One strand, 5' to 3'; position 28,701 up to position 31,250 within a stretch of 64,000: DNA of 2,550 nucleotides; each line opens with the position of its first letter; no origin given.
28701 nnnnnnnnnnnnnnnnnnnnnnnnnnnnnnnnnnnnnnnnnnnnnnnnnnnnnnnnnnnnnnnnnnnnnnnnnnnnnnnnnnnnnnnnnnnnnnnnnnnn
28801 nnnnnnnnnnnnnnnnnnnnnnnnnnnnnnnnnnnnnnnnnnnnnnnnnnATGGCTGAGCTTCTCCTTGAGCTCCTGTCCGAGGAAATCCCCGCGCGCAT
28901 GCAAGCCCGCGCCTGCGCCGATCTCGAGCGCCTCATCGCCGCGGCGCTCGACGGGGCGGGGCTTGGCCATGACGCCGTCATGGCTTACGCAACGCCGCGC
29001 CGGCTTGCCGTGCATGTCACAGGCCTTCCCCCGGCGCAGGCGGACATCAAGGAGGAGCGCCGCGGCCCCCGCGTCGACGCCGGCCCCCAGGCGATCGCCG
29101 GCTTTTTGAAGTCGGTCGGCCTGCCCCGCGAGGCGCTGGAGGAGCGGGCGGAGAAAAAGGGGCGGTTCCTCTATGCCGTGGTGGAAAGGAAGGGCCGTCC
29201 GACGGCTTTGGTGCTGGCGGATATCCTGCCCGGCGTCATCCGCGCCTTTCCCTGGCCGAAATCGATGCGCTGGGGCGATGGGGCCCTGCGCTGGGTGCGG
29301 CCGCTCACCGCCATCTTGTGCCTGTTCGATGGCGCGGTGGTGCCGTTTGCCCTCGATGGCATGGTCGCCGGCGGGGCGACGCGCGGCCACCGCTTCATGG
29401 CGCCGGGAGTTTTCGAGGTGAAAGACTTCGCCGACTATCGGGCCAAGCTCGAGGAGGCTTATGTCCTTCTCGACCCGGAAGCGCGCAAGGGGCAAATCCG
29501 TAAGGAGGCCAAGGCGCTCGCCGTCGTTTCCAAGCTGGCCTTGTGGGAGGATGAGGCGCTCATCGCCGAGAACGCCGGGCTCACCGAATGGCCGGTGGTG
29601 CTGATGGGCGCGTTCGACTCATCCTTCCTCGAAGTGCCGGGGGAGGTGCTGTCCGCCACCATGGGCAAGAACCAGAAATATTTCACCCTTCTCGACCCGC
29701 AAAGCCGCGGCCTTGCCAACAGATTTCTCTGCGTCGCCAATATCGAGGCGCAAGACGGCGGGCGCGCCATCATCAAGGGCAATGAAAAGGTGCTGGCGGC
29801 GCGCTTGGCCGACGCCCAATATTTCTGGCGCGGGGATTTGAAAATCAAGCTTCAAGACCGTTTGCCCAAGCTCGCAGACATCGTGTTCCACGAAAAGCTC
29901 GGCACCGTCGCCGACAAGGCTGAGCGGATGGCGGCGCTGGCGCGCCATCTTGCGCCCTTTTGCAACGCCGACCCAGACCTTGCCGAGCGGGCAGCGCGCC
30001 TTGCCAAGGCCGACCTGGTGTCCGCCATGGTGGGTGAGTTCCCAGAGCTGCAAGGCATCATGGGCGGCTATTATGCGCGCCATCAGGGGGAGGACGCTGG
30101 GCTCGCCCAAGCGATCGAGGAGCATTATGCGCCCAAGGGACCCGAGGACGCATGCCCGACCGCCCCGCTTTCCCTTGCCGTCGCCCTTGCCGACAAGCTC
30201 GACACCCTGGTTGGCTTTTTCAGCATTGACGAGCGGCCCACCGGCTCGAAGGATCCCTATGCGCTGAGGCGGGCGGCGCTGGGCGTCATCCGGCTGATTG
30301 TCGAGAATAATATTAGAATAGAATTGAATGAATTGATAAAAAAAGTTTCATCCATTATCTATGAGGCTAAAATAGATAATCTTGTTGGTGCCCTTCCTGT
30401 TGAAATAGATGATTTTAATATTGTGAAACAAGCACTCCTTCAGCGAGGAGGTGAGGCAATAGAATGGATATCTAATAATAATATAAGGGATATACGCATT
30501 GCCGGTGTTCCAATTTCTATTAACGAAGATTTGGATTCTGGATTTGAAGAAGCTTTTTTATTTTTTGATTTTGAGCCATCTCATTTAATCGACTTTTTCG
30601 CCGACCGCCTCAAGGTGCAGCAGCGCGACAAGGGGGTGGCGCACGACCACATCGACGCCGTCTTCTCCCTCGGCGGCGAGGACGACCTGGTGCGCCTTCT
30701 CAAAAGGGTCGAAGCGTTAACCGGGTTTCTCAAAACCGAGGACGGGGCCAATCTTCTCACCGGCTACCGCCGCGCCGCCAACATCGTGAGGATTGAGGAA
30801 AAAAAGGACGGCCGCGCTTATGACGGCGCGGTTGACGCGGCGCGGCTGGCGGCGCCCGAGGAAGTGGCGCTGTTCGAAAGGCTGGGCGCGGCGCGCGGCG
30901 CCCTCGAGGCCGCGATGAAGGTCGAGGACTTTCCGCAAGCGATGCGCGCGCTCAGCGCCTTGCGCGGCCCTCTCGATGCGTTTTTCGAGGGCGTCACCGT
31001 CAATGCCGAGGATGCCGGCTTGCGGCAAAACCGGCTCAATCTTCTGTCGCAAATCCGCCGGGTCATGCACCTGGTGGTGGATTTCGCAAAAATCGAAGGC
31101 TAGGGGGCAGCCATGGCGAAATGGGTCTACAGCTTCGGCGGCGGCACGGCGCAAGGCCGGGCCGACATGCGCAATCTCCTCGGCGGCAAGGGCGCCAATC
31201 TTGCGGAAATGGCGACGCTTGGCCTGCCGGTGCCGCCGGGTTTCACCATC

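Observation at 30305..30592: In-frame patch of about 32% G+C (about 97 codons) inside the about 70% G+C glyS gene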

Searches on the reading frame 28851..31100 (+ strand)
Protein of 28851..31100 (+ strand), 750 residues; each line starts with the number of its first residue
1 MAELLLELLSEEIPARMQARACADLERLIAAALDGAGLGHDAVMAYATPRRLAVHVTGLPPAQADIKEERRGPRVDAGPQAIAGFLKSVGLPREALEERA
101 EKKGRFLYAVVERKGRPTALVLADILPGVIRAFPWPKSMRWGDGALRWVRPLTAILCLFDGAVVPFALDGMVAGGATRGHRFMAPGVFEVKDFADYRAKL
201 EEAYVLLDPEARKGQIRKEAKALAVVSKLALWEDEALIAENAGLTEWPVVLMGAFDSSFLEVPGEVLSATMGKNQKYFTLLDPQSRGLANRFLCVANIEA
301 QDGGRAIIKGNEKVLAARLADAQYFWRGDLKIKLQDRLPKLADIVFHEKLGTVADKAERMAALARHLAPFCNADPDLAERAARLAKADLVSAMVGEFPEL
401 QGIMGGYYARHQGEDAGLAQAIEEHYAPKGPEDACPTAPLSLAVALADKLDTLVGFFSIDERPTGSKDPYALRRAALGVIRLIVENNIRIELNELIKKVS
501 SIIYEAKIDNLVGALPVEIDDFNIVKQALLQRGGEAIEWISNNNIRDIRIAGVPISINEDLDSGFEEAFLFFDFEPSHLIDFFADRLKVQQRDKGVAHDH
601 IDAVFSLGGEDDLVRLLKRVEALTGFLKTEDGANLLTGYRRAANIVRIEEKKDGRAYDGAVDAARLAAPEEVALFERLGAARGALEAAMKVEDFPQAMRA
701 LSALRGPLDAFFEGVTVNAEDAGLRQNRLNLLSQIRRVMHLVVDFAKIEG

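Call 5: find_homologous_proteins(query=window:28851-31100:+)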
Query window:28851-31100:+ (750 aa): 8000 proteins with E <= 0.001 among 8000 candidates; the best 120 are listed.
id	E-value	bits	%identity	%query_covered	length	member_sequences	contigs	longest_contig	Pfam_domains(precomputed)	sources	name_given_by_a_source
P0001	0.0e+0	1052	66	98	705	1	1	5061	PF02092.23,PF05746.22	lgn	-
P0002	0.0e+0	1034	73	65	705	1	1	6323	PF02092.23,PF05746.22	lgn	-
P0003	0.0e+0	1019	72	64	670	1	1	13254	PF02092.23,PF05746.22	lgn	-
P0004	3.0e-281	953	62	98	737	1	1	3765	PF02092.23,PF05746.22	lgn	-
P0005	1.0e-280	951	61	98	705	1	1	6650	PF02092.23,PF05746.22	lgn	-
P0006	1.5e-280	951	55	98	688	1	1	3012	PF02092.23,PF05746.22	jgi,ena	-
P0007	9.4e-279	945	61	100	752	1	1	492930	PF02092.23,PF05746.22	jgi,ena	-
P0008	7.0e-273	925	53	98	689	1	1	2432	PF02092.23,PF05746.22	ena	-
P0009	5.3e-270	916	63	65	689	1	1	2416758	PF02092.23,PF05746.22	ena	-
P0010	3.4e-269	913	65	66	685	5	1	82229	PF02092.23,PF05746.22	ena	-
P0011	2.3e-268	910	57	98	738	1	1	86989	PF02092.23,PF05746.22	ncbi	ncbi:MAG: glycine--tRNA ligase subunit beta [Pseudomonadota bacterium]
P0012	5.0e-268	909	60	64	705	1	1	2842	PF02092.23,PF05746.22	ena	-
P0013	8.8e-268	909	67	65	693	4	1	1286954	PF02092.23,PF05746.22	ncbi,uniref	ncbi:glycine--tRNA ligase subunit beta [Pedomonas sp. V897]|uniref:glycine--tRNA ligase subunit beta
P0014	1.1e-267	908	52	98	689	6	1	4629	PF02092.23,PF05746.22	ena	-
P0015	2.8e-266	904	-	-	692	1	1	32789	PF02092.23,PF05746.22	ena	-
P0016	2.9e-266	904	59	100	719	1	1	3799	PF02092.23,PF05746.22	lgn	-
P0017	4.0e-266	903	-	-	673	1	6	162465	PF02092.23,PF05746.22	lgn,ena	-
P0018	4.2e-266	903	-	-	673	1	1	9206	PF02092.23,PF05746.22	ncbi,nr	ncbi:MAG: glycine--tRNA ligase subunit beta [Sphingomonadales bacterium]|nr:glycine--tRNA ligase sub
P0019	4.9e-266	903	58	100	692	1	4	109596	PF02092.23,PF05746.22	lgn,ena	-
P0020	6.8e-266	902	-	-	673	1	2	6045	PF02092.23,PF05746.22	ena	-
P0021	8.8e-266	902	53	98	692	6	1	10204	PF02092.23,PF05746.22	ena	-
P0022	1.3e-264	898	65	67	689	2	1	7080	PF02092.23,PF05746.22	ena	-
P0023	1.7e-264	898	62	66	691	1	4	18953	PF02092.23,PF05746.22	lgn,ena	-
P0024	1.8e-263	894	53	98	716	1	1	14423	PF02092.23,PF05746.22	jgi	jgi:glycyl-tRNA synthetase beta chain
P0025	3.3e-263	893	51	100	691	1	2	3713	PF02092.23,PF05746.22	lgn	-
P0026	8.2e-262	889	57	100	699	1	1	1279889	PF02092.23,PF05746.22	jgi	-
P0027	1.7e-261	888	59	100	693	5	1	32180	PF02092.23,PF05746.22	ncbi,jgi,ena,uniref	ncbi:MAG TPA: glycine--tRNA ligase subunit beta [Pedomonas sp.]|uniref:glycine--tRNA ligase subunit 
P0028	2.1e-261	887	56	98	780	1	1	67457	PF02092.23,PF05746.22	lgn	-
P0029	2.8e-261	887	65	65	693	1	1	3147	PF02092.23,PF05746.22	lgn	-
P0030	9.4e-261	885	-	-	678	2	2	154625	PF02092.23,PF05746.22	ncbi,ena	ncbi:glycine--tRNA ligase subunit beta [Parapedomonas caeni]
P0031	1.6e-258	878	60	66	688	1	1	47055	PF02092.23,PF05746.22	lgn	-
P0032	2.3e-258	877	64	65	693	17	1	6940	PF02092.23,PF05746.22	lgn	-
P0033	3.8e-258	877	63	66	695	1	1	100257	PF02092.23,PF05746.22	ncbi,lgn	-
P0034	2.5e-257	874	58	100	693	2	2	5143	PF02092.23,PF05746.22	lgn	-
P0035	6.5e-257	873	57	100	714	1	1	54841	PF02092.23,PF05746.22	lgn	-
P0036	1.8e-254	864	60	70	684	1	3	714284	PF02092.23,PF05746.22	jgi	jgi:glycyl-tRNA synthetase beta chain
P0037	3.3e-249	847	61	66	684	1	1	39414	PF02092.23,PF05746.22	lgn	-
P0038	3.5e-249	847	62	67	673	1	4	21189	PF02092.23,PF05746.22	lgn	-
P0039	7.1e-249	846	-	-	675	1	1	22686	PF02092.23,PF05746.22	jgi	jgi:glycyl-tRNA synthetase beta chain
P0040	3.2e-248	844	56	98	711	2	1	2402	PF02092.23,PF05746.22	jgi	-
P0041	1.1e-247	842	56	100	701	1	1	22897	PF02092.23,PF05746.22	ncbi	ncbi:MAG: glycine--tRNA ligase subunit beta [Pseudomonadota bacterium]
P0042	1.3e-247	842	-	-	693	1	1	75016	PF02092.23,PF05746.22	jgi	-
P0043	3.0e-247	841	-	-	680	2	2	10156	PF02092.23,PF05746.22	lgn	-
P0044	1.8e-246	838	49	100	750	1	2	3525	PF02092.23,PF05746.22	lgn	-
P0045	2.3e-245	834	50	100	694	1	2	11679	PF02092.23,PF05746.22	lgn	-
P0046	8.6e-245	833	-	-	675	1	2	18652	PF02092.23,PF05746.22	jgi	jgi:glycyl-tRNA synthetase beta chain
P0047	9.9e-245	832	57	98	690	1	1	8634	PF02092.23,PF05746.22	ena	-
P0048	3.7e-244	830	-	-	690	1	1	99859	PF02092.23,PF05746.22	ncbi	-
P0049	6.4e-244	830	-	-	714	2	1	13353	PF02092.23,PF05746.22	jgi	-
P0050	1.4e-243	828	56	98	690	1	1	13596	PF02092.23,PF05746.22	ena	-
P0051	1.5e-243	828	56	98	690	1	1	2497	PF02092.23,PF05746.22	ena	-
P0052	1.5e-243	828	-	-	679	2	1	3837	PF02092.23,PF05746.22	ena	-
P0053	6.4e-243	826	56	98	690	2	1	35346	PF02092.23,PF05746.22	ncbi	-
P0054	1.1e-242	826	-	-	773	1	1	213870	PF02092.23,PF05746.22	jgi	-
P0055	1.8e-242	825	-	-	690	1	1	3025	PF02092.23,PF05746.22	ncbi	-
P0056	5.8e-242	823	51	98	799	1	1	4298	PF02092.23,PF05746.22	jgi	jgi:glycyl-tRNA synthetase beta chain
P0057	5.4e-241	820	51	98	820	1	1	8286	PF02092.23,PF05746.22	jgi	jgi:glycyl-tRNA synthetase beta chain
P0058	4.9e-240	817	-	-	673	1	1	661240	PF02092.23,PF05746.22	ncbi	-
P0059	8.6e-240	816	54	100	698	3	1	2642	PF02092.23,PF05746.22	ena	-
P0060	1.0e-239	816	-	-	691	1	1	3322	PF02092.23,PF05746.22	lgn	-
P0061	1.1e-239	816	-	-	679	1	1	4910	PF02092.23,PF05746.22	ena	-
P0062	1.2e-239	816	54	98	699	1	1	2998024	PF02092.23,PF05746.22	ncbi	ncbi:MAG: glycine--tRNA ligase subunit beta [Methyloligella sp. ZOD6]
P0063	1.2e-239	816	-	-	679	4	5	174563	PF02092.23,PF05746.22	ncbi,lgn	-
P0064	3.9e-239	814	50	100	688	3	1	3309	PF02092.23,PF05746.22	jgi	jgi:glycyl-tRNA synthetase beta chain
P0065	5.1e-239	813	48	98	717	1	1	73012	PF02092.23,PF05746.22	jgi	jgi:glycyl-tRNA synthetase beta chain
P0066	5.2e-239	813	54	98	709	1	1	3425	PF02092.23,PF01966.29,PF05746.22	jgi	jgi:glycyl-tRNA synthetase beta chain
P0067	1.9e-238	812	55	98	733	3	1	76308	PF02092.23,PF05746.22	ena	-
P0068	7.1e-238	810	-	-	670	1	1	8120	PF02092.23,PF05746.22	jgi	jgi:glycyl-tRNA synthetase beta chain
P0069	7.7e-238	810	55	98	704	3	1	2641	PF02092.23,PF05746.22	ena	-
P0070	8.8e-238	809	53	98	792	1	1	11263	PF02092.23,PF05746.22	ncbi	ncbi:MAG: glycine--tRNA ligase subunit beta [Rhodothalassiaceae bacterium]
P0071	1.2e-237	809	48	98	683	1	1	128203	PF02092.23,PF05746.22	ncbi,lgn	-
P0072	2.5e-237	808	55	98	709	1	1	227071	PF02092.23,PF05746.22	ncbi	-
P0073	2.6e-237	808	-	-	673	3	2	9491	PF02092.23,PF05746.22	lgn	-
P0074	3.4e-237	807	54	100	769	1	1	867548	PF02092.23,PF05746.22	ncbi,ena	-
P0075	3.7e-237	807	54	98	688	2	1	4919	PF02092.23,PF05746.22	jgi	-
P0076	5.9e-237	807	55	100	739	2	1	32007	PF02092.23,PF05746.22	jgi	jgi:glycyl-tRNA synthetase beta chain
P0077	7.4e-237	806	54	98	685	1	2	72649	PF02092.23,PF05746.22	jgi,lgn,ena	-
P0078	7.8e-237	806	-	-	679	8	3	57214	PF02092.23,PF05746.22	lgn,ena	-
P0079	8.5e-237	806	-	-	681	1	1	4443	PF02092.23,PF05746.22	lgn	-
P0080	9.0e-237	806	-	-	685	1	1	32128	PF02092.23,PF05746.22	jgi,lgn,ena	-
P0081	1.1e-236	806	54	98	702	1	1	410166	PF02092.23,PF05746.22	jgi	jgi:glycyl-tRNA synthetase beta chain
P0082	1.1e-236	806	-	-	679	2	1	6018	PF02092.23,PF05746.22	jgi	-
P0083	1.4e-236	805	54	98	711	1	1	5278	PF02092.23,PF05746.22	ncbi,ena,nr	ncbi:glycine--tRNA ligase beta subunit [bacterium MnTg02]|nr:glycine--tRNA ligase beta subunit [bact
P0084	1.4e-236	805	54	98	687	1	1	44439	PF02092.23,PF05746.22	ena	-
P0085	1.5e-236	805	53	98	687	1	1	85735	PF02092.23,PF05746.22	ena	-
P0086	2.5e-236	805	53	98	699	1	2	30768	PF02092.23,PF05746.22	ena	-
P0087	3.0e-236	804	53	98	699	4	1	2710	PF02092.23,PF05746.22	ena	-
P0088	3.3e-236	804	54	98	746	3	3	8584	PF02092.23,PF05746.22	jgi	jgi:glycyl-tRNA synthetase beta chain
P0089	3.8e-236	804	55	100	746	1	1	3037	PF02092.23,PF05746.22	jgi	jgi:glycyl-tRNA synthetase beta chain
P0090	4.6e-236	804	49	100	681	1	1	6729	PF02092.23,PF05746.22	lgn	-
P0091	5.1e-236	803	53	98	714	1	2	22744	PF02092.23,PF05746.22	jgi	jgi:glycyl-tRNA synthetase beta chain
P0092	5.8e-236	803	53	98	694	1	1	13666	PF02092.23,PF05746.22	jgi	jgi:glycyl-tRNA synthetase beta chain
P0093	6.5e-236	803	-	-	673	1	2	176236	PF02092.23,PF05746.22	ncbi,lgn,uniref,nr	ncbi:glycine--tRNA ligase beta subunit [Iodidimonas muriae]|uniref:Glycine--tRNA ligase beta subunit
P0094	6.5e-236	803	-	-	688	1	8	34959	PF02092.23,PF05746.22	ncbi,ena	-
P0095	6.7e-236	803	54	100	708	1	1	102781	PF02092.23,PF05746.22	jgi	jgi:glycyl-tRNA synthetase beta chain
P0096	9.3e-236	803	-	-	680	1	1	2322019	PF02092.23,PF05746.22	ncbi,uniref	ncbi:glycine--tRNA ligase subunit beta [Iodidimonas sp. SYSU 1G8]|uniref:glycine--tRNA ligase subuni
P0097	1.1e-235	802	53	98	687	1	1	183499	PF02092.23,PF05746.22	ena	-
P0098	1.3e-235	802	55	100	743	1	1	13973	PF02092.23,PF05746.22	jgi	-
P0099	1.4e-235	802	54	98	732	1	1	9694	PF02092.23,PF05746.22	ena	-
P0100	1.5e-235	802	-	-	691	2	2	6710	PF02092.23,PF05746.22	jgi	jgi:glycyl-tRNA synthetase beta chain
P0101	1.5e-235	802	-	-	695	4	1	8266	PF02092.23,PF05746.22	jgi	jgi:glycyl-tRNA synthetase beta chain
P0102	1.7e-235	802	54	98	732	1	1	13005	PF02092.23,PF05746.22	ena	-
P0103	2.1e-235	802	54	98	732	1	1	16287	PF02092.23,PF05746.22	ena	-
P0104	2.1e-235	802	53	98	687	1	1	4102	PF02092.23,PF05746.22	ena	-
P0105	2.3e-235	801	53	98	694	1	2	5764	PF02092.23,PF05746.22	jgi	jgi:glycyl-tRNA synthetase beta chain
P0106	2.3e-235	801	53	98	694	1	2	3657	PF02092.23,PF05746.22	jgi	jgi:glycyl-tRNA synthetase beta chain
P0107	2.5e-235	801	-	-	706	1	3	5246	PF02092.23,PF05746.22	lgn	-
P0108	2.9e-235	801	53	98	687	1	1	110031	PF02092.23,PF05746.22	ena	-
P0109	3.1e-235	801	54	98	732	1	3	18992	PF02092.23,PF05746.22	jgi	jgi:glycyl-tRNA synthetase beta chain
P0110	3.7e-235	801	54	98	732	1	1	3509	PF02092.23,PF05746.22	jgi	-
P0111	3.9e-235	801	53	98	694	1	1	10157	PF02092.23,PF05746.22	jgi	jgi:glycyl-tRNA synthetase beta chain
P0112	4.8e-235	800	-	-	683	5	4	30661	PF02092.23,PF05746.22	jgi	-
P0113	4.9e-235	800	-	-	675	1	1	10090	PF02092.23,PF05746.22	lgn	-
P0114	5.1e-235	800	54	98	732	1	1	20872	PF02092.23,PF05746.22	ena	-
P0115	5.8e-235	800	-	-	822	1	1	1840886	PF02092.23,PF05746.22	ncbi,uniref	ncbi:glycine--tRNA ligase subunit beta [Tepidamorphus sp. 3E244]|uniref:glycine--tRNA ligase subunit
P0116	6.1e-235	800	53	98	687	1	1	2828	PF02092.23,PF05746.22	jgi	jgi:glycyl-tRNA synthetase beta chain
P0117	6.9e-235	800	53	98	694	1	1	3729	PF02092.23,PF05746.22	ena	-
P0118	7.3e-235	800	54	100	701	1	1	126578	PF02092.23,PF05746.22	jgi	jgi:glycyl-tRNA synthetase beta chain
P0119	7.7e-235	800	-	-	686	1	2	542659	PF02092.23,PF05746.22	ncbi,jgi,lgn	ncbi:MAG TPA: glycine--tRNA ligase subunit beta [Microvirga sp.]|jgi:glycyl-tRNA synthetase beta cha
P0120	7.7e-235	800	55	100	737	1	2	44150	PF02092.23,PF05746.22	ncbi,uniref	ncbi:glycine--tRNA ligase subunit beta [Methyloceanibacter sp.]|uniref:glycine--tRNA ligase subunit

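Call 6: find_encoding_contigs(protein=window:28851-31100:+, flank=3000, max_places=10)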
Protein window:28851-31100:+ (750 aa): no gene with exactly this product is on record in the collection.

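Call 10: find_encoding_contigs(protein=P0115, flank=3000, max_places=1)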
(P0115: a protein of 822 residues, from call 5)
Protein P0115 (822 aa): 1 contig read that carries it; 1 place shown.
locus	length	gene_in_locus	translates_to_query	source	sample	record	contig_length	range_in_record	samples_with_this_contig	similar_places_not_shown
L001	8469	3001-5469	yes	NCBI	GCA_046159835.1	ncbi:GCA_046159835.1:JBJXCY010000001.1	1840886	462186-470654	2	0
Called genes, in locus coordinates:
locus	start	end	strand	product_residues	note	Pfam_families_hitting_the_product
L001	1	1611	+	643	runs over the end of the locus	PF09972:DUF2207, PF20990:DUF2207_C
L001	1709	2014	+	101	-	-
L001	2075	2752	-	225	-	PF13505:OMP_b-brl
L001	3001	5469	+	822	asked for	PF02092:tRNA_synt_2f, PF05746:DALR_1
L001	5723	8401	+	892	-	PF01326:PPDK_N, PF00391:PEP-utilizers, PF02896:PEP-utilizers_C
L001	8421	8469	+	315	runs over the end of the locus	PF03308:MeaB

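Call 11: find_encoding_contigs(protein=P0028, flank=3000, max_places=1)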
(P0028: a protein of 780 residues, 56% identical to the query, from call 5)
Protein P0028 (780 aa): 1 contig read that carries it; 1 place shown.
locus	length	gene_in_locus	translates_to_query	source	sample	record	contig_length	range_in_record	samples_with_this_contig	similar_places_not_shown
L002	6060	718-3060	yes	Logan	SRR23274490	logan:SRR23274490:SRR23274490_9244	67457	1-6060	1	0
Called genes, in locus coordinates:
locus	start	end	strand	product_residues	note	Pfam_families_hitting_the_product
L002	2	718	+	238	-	?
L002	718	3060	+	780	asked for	PF02092:tRNA_synt_2f, PF05746:DALR_1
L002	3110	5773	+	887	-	PF01326:PPDK_N, PF00391:PEP-utilizers, PF02896:PEP-utilizers_C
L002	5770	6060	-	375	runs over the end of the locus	PF01546:Peptidase_M20, PF07687:M20_dimer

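Call 12: find_encoding_contigs(protein=P0007, flank=3000, max_places=1)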
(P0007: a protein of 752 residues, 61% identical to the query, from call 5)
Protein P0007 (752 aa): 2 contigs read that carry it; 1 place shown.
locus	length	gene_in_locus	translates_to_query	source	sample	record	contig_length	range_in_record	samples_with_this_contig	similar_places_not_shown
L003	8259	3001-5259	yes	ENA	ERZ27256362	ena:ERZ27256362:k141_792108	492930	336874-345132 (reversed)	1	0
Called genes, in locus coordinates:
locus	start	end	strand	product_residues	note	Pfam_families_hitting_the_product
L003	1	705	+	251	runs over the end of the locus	PF01135:PCMT (weak), PF05175:MTS, PF02475:TRM5-TYW2_MTfase (weak), PF06325:PrmA (weak), PF13847:Methyltransf_31, PF08241:Methyltransf_11 (weak), PF08242:Methyltransf_12 (faint), PF13649:Methyltransf_25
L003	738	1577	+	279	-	PF01343:Peptidase_S49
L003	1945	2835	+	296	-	PF02091:tRNA-synt_2e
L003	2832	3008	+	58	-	-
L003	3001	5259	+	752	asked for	PF02092:tRNA_synt_2f, PF05746:DALR_1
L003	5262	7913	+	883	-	PF01326:PPDK_N, PF00391:PEP-utilizers, PF02896:PEP-utilizers_C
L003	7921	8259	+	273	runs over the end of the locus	-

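Call 13: find_encoding_contigs(protein=P0001, flank=3000, max_places=1)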
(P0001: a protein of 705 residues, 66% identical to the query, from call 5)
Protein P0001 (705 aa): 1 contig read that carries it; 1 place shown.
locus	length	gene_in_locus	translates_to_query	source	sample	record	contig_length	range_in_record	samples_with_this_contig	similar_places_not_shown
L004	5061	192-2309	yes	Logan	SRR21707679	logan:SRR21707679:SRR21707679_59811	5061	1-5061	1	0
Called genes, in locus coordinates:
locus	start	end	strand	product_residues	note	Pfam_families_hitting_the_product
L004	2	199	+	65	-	?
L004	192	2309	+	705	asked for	PF02092:tRNA_synt_2f, PF05746:DALR_1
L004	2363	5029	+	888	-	PF01326:PPDK_N, PF00391:PEP-utilizers, PF02896:PEP-utilizers_C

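Call 25: find_related_loci(query=window:28851-31100:+, collection=genome_contigs, flank=2500)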
Query window:28851-31100:+ (750 aa) in genome_contigs; peptide patterns used: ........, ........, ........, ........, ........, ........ (x = any residue, [..] = any of these).
599 stretches matched a pattern (row limit reached: there are more); 577 encode a relative of the query (tblastn E <= 1e-3); the best 80 are kept; 80 distinct loci.
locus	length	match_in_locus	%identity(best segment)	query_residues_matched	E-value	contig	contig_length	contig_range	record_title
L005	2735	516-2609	53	13-750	0e+0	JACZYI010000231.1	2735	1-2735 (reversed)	MAG: Proteobacteria bacterium isolate B26T1B10 B26T1B10_NODE38225, whole genome shotgun sequence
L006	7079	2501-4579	53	13-750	0e+0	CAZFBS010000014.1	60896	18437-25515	MAG TPA_asm: uncultured Rhodospirillaceae bacterium isolate SRP193661_co2_167 genome assembly, contig: NODE_487_length_6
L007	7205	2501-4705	53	1-750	0e+0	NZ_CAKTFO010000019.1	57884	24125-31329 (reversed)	MAG: uncultured Sphingomonas sp. isolate REFINED_METABAT215_TOP10_CONTIGS_1500_ASSEMBLY_K77_MERGED__Hadza_MoBio_hadza-E-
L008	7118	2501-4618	51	1-750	0e+0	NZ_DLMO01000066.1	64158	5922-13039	MAG: Brevundimonas sp. UBA7534 UBA7534_contig_294, whole genome shotgun sequence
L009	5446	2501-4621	50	1-748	0e+0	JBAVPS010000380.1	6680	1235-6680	MAG: Rhizomicrobium sp. isolate MFD03065_ilm_asm_bin3 k127_4295, whole genome shotgun sequence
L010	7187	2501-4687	50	1-750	0e+0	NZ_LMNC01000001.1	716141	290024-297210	Brevundimonas sp. Leaf280 contig_1, whole genome shotgun sequence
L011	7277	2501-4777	50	1-750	0e+0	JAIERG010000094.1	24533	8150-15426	MAG: Caulobacteraceae bacterium isolate co.spades.METABAT.1kb_079 c_000000438906, whole genome shotgun sequence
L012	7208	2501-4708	49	1-750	0e+0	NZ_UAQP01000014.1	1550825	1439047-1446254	Brevundimonas vesicularis strain NCTC11166, whole genome shotgun sequence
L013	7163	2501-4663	50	1-750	0e+0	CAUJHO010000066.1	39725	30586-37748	MAG: Pseudomonadota bacterium isolate KLAP36 genome assembly, contig: KLAP36_456265, whole genome shotgun sequence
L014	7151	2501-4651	49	1-750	0e+0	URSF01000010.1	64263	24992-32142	uncultured Rhodospirillaceae bacterium isolate UMGS1296 genome assembly, contig: NODE_210_length_64263_cov_11.646944, wh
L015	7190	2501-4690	49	1-750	0e+0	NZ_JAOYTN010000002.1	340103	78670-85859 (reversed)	Brevundimonas sp. BT-123 BT.123_ctg002, whole genome shotgun sequence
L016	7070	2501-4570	50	1-750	0e+0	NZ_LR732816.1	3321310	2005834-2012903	Brevundimonas sp. G8 isolate Brevundimonas sp. G8, whole genome shotgun sequence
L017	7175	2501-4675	49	1-750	0e+0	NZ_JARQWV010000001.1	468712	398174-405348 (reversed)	Caulobacter endophyticus strain BI NODE_1_length_468712_cov_111.995423, whole genome shotgun sequence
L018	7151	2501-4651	49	1-750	0e+0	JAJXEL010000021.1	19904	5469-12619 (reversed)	MAG: Alphaproteobacteria bacterium isolate C13_60.fa NODE_874_length_19904_cov_5.322031, whole genome shotgun sequence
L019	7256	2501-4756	50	1-750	0e+0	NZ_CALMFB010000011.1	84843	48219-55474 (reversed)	MAG: uncultured Brevundimonas sp. isolate SRR1763383_bin.1_CONCOCT_v1.1_MAG ERZ747224.76, whole genome shotgun sequence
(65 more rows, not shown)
